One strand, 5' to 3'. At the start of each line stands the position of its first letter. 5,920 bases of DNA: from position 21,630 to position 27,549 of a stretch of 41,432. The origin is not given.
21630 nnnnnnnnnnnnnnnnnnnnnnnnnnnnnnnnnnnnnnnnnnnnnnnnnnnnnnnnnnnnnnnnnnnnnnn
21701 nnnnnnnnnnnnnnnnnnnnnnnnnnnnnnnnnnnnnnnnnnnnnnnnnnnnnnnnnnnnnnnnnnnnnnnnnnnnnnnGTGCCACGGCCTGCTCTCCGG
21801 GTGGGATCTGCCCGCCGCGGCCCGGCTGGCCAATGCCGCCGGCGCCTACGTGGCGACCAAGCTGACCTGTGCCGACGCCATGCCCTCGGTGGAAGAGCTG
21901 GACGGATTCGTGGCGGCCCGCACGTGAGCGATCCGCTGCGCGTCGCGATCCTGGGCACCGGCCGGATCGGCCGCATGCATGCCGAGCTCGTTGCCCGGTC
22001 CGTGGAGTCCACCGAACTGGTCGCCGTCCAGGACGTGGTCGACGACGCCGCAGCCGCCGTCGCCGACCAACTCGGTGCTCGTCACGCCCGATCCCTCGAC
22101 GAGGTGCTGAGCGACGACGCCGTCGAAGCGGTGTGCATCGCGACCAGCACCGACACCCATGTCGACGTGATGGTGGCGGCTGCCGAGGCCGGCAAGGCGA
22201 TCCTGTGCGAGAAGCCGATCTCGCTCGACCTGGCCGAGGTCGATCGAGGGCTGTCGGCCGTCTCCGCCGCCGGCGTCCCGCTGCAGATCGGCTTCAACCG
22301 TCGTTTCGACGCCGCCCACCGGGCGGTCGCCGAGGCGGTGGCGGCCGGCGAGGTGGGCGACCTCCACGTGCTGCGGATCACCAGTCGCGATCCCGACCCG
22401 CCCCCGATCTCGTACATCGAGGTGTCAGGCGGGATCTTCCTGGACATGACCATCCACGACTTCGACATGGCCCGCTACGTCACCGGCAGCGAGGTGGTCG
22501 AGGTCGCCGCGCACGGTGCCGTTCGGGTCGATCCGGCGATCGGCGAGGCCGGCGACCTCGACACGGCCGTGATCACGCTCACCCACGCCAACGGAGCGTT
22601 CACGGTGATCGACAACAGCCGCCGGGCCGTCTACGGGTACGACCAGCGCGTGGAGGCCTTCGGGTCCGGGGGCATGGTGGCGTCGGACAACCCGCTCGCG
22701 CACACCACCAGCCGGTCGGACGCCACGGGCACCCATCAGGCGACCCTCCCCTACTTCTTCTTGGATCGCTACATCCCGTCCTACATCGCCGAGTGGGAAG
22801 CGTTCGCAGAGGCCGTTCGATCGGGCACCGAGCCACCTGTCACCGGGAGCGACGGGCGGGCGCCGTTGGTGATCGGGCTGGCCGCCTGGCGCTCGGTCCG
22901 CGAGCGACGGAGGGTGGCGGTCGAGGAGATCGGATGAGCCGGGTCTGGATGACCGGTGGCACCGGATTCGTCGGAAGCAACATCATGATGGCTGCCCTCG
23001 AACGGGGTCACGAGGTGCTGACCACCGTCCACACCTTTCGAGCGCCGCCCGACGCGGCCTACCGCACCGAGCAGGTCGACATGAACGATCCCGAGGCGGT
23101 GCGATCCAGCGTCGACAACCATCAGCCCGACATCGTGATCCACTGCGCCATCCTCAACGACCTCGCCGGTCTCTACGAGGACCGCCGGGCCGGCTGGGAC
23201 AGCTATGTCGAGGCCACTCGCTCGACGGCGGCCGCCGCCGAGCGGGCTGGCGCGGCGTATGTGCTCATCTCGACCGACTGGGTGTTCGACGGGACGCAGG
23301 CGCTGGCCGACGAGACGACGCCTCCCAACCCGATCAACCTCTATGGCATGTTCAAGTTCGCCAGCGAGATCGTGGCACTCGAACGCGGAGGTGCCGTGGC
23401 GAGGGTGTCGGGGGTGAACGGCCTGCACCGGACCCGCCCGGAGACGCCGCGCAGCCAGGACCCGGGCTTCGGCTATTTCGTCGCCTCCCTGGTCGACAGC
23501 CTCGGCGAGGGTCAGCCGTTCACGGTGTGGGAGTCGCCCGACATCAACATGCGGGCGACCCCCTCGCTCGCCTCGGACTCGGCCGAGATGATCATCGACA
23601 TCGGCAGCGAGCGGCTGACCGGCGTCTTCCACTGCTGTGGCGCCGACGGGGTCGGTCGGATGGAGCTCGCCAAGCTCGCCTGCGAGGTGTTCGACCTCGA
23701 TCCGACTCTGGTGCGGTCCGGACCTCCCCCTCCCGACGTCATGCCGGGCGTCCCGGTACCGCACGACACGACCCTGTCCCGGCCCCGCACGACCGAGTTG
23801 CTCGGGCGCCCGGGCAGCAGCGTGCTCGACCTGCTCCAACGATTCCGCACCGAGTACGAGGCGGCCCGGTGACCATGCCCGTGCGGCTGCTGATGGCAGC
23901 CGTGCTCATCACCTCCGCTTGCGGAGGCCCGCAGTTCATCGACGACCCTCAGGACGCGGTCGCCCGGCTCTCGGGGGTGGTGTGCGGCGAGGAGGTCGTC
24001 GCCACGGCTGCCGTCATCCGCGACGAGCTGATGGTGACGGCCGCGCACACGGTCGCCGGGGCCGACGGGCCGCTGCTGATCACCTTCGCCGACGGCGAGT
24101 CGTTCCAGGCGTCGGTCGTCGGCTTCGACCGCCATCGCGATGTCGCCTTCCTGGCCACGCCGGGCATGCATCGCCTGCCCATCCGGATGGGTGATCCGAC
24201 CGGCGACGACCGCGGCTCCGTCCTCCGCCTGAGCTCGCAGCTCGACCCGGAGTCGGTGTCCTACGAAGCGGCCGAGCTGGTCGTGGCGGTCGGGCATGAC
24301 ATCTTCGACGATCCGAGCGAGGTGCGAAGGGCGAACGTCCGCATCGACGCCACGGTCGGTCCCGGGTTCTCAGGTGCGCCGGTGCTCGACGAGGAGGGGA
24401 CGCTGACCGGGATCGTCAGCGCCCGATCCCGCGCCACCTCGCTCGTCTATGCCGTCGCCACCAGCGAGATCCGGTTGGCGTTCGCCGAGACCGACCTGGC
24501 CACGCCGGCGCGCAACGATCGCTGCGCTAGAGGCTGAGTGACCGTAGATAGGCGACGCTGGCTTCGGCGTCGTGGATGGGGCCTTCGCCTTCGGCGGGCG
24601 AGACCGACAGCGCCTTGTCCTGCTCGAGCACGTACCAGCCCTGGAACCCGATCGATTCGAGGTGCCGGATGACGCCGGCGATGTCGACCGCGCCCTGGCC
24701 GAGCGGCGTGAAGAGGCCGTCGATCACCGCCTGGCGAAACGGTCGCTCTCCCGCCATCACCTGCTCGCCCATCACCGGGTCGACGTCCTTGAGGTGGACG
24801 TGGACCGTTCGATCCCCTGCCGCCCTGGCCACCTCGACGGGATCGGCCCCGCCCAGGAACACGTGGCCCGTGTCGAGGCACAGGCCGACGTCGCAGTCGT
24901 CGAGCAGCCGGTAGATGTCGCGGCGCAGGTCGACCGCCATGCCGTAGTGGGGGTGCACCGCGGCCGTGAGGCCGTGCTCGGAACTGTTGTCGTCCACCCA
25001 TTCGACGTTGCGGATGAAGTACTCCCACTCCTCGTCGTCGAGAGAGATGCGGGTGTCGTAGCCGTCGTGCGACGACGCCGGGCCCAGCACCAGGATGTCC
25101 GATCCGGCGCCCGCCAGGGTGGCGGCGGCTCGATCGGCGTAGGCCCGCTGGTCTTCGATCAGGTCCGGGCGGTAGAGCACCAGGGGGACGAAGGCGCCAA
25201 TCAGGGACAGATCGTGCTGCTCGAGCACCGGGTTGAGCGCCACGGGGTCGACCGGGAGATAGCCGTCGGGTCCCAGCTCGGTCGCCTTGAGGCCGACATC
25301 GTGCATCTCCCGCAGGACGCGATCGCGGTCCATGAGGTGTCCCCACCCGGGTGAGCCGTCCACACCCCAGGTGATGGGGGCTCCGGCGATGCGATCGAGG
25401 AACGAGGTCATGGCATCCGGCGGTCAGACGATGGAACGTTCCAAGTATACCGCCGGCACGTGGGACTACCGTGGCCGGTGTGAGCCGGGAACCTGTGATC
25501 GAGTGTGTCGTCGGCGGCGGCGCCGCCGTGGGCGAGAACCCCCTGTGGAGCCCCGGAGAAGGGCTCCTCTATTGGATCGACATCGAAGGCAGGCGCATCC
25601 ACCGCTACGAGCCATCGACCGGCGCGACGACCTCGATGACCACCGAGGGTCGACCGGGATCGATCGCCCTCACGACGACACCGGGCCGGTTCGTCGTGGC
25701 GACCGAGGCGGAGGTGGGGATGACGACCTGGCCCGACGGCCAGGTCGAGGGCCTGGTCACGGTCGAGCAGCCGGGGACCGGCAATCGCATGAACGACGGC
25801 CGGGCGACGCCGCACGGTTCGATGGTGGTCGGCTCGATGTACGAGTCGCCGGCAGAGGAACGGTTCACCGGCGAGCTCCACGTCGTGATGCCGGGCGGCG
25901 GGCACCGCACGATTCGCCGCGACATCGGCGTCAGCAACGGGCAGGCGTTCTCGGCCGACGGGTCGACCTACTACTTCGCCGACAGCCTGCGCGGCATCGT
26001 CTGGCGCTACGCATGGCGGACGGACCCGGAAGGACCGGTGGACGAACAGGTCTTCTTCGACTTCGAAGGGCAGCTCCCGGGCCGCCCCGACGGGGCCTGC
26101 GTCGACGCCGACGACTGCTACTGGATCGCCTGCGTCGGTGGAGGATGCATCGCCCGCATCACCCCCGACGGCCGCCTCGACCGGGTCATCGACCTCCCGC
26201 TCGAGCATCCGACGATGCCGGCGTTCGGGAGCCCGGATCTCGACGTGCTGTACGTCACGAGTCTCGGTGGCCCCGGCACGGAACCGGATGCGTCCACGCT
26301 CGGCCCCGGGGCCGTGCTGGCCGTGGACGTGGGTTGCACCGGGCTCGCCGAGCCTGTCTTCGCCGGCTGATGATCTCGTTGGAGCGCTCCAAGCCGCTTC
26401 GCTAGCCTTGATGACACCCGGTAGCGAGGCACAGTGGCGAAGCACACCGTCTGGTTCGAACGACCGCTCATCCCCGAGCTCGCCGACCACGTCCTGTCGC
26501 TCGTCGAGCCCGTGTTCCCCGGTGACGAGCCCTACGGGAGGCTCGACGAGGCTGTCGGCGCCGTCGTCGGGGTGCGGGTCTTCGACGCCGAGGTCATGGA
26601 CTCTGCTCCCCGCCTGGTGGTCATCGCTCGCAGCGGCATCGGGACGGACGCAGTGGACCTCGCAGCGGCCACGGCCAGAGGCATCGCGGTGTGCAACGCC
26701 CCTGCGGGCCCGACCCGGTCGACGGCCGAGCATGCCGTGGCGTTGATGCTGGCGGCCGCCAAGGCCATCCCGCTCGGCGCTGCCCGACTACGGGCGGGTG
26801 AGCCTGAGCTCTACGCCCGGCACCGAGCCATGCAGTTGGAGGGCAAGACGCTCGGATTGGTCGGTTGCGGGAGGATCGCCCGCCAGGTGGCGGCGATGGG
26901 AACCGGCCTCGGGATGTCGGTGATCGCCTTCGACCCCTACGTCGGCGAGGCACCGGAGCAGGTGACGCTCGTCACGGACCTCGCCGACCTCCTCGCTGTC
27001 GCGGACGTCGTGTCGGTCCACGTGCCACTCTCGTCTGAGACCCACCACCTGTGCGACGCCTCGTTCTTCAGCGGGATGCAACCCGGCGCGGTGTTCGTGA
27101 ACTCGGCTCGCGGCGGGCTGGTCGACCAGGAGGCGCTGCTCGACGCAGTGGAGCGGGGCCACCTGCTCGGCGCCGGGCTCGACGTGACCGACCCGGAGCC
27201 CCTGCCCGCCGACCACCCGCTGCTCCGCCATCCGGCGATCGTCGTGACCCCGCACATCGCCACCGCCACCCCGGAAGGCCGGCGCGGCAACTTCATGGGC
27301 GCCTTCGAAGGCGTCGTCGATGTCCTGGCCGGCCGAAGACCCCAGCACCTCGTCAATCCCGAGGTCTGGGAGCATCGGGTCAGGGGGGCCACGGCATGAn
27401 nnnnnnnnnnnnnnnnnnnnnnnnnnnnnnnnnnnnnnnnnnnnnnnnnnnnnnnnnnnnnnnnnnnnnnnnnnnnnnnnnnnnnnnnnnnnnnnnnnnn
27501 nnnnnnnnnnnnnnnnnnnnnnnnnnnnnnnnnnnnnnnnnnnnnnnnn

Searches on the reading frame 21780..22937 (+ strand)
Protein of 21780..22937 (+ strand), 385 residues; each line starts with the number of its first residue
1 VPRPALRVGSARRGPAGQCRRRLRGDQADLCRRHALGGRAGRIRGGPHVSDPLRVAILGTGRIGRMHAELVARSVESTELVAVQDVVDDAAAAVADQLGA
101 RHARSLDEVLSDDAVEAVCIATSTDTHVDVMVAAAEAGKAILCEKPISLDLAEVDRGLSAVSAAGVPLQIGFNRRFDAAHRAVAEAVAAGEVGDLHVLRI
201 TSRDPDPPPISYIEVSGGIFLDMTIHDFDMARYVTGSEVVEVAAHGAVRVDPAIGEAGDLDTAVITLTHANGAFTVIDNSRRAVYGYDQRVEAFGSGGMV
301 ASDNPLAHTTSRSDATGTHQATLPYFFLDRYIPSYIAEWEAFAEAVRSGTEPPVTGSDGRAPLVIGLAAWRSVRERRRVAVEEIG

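Call 25: search_protein_families(library=pfam, proteins=[window:21780-22937:+], max_evalue=0.00001)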
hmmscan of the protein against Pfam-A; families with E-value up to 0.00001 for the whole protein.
window:21780-22937:+ (385 aa): 3 families
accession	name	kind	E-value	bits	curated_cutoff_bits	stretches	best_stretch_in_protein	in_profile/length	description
PF22725.1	GFO_IDH_MocA_C3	-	8.2e-27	94.1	27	1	180-300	1-123/124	GFO/IDH/MocA C-terminal domain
PF01408.29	GFO_IDH_MocA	-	1.1e-26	94.4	24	1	53-172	1-120/120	Oxidoreductase family, NAD-binding Rossmann fold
PF02894.22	GFO_IDH_MocA_C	-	7.5e-17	62.3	22.9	1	185-381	2-218/218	Oxidoreductase family, C-terminal alpha/beta domain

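Call 81: search_protein_families(library=ncbifam, proteins=[window:21927-22937:+], max_evalue=1e-20)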
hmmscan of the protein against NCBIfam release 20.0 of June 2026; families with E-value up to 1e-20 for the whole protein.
window:21927-22937:+ (336 aa): 3 families
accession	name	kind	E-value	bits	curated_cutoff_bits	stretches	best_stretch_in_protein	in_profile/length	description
TIGR04380.1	myo_inos_iolG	equivalog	4.9e-129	429.9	355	1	4-330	2-329/330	inositol 2-dehydrogenase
NF040723.1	UDP-GlcNAcDh_Arch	equivalog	2.2e-31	109.5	450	1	4-324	1-301/302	UDP-N-acetylglucosamine 3-dehydrogenase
NF052679.1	InsChiInosDhIolG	equivalog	2.7e-30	105.6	540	1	4-303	3-297/343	bifunctional inositol 2-dehydrogenase/D-chiro-inositol 1-dehydrogenase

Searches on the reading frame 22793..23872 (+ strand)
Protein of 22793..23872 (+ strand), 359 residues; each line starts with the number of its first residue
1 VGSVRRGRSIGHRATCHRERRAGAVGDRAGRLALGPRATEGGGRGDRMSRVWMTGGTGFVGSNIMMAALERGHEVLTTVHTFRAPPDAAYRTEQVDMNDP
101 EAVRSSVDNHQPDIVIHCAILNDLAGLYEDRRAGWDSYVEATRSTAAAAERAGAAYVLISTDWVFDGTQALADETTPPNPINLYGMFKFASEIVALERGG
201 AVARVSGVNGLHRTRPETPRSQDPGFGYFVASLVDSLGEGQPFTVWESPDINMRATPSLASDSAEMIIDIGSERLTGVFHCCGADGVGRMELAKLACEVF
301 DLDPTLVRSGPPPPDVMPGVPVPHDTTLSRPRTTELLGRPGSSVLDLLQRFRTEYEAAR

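Call 25: search_protein_families(library=pfam, proteins=[window:22793-23872:+], max_evalue=0.00001)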
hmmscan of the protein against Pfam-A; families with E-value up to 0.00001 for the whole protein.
window:22793-23872:+ (359 aa): 3 families
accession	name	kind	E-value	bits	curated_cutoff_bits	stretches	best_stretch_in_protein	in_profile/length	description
PF04321.23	RmlD_sub_bind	-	2.1e-27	96.4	27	1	50-308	2-239/287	RmlD substrate binding domain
PF01370.27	Epimerase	-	3.4e-21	76.2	20.9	1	52-247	2-203/240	NAD dependent epimerase/dehydratase family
PF16363.11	GDP_Man_Dehyd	-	1.2e-09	38.5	27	1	54-194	3-163/332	GDP-mannose 4,6 dehydratase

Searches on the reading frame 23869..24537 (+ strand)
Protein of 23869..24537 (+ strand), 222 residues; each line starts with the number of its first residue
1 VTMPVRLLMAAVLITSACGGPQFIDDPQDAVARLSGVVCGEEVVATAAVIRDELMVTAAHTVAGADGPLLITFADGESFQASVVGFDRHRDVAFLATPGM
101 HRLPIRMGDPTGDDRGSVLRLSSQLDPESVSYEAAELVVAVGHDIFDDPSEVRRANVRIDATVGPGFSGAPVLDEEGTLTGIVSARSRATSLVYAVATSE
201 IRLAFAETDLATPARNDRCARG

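Call 25: search_protein_families(library=pfam, proteins=[window:23869-24537:+], max_evalue=0.00001)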
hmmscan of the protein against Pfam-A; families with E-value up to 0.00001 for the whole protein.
window:23869-24537:+ (222 aa): 1 family
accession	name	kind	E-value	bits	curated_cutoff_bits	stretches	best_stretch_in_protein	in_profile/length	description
PF13365.12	Trypsin_2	-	2.2e-15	58.1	27.6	1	46-182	2-144/144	Trypsin-like peptidase domain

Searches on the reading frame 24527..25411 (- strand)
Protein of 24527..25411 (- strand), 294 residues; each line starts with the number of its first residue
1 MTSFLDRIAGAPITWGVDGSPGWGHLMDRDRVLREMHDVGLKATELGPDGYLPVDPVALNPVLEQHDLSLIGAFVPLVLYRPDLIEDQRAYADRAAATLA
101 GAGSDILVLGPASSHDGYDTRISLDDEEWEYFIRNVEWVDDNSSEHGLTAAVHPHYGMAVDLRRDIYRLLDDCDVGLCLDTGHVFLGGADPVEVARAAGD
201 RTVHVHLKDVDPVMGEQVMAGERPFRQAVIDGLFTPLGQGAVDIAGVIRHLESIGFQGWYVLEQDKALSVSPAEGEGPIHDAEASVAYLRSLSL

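Call 25: search_protein_families(library=pfam, proteins=[window:24527-25411:-], max_evalue=0.00001)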
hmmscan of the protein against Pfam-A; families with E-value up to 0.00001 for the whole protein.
window:24527-25411:- (294 aa): 1 family
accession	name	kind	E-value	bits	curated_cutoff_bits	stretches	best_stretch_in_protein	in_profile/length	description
PF01261.30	AP_endonuc_2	-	1.3e-25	91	31.1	1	61-290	35-247/249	Xylose isomerase-like TIM barrel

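Call 81: search_protein_families(library=ncbifam, proteins=[window:24527-25411:-], max_evalue=1e-20)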
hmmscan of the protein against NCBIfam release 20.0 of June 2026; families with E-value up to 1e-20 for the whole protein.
window:24527-25411:- (294 aa): 1 family
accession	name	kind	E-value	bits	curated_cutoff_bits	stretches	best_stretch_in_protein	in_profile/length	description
TIGR04379.1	myo_inos_iolE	equivalog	4.2e-47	161.1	290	1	8-265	4-267/290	myo-inosose-2 dehydratase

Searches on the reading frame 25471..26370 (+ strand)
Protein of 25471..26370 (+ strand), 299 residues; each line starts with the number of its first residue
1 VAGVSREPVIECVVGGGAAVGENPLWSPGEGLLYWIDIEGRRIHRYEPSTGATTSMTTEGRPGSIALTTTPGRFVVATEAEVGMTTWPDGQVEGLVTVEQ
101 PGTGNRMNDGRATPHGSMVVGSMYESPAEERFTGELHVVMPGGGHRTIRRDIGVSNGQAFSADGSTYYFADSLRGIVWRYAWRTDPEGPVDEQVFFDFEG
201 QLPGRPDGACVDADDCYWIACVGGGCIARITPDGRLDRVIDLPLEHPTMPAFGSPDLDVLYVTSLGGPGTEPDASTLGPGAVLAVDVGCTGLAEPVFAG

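Call 25: search_protein_families(library=pfam, proteins=[window:25471-26370:+], max_evalue=0.00001)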
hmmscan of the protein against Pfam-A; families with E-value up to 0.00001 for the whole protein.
window:25471-26370:+ (299 aa): 1 family
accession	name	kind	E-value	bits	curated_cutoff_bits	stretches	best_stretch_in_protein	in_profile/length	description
PF08450.18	SGL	-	1.5e-69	234.8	26.3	1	20-265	1-245/246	SMP-30/Gluconolactonase/LRE-like region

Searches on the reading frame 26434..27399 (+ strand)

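Call 25: search_protein_families(library=pfam, proteins=[window:26434-27399:+], max_evalue=0.00001)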
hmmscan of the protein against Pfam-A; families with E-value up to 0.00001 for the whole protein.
window:26434-27399:+ (321 aa): 2 families
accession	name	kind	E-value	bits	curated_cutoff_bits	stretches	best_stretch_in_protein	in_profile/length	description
PF02826.25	2-Hacid_dh_C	-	7.4e-55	185.5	25.1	1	102-276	1-178/178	D-isomer specific 2-hydroxyacid dehydrogenase, NAD binding domain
PF00389.36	2-Hacid_dh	-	2.7e-22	79.3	24.6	1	42-308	42-134/134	D-isomer specific 2-hydroxyacid dehydrogenase, catalytic domain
